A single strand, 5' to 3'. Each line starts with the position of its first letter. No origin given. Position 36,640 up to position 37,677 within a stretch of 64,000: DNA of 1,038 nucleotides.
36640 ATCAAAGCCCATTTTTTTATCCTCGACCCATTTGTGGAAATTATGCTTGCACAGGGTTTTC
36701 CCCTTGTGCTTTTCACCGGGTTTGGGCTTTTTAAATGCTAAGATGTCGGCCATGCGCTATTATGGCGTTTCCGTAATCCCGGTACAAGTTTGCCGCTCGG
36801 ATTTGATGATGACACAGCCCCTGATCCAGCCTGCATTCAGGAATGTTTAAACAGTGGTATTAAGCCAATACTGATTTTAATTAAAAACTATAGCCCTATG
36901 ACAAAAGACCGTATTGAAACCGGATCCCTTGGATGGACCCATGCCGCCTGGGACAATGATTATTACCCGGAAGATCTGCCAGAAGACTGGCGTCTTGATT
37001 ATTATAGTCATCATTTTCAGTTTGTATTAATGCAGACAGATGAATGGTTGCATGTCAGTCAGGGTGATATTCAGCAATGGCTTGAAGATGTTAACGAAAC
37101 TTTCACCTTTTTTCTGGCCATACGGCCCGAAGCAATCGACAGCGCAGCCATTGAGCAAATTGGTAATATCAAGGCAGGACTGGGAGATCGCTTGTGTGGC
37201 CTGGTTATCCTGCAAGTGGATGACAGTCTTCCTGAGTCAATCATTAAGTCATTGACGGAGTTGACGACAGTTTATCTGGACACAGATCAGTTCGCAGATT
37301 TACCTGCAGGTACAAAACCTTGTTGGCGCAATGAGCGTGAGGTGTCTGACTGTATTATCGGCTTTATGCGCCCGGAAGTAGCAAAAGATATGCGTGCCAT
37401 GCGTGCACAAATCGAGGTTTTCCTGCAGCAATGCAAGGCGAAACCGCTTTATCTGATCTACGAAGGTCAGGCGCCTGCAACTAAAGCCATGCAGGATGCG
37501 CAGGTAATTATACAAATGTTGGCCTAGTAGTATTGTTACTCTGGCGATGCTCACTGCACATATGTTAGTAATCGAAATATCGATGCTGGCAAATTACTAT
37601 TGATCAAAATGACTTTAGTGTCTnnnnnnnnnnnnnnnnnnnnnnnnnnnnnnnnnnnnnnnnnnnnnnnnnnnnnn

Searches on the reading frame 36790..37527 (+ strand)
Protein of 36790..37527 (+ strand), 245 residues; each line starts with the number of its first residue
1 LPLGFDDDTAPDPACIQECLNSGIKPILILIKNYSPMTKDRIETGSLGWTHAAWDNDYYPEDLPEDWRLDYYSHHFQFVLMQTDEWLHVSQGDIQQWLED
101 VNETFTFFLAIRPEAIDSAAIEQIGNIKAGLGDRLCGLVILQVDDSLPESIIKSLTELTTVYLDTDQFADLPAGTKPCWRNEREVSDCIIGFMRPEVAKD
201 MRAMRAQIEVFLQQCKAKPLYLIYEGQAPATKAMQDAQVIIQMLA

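Call 65: search_protein_families(library=pfam, proteins=[window:36790-37527:+], max_evalue=0.001)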
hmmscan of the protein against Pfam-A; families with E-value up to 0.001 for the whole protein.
window:36790-37527:+ (245 aa): 1 family
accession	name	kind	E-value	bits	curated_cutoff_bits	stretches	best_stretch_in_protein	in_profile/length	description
PF01904.24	DUF72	-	0.00042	20.9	25.3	1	59-147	1-93/217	Protein of unknown function DUF72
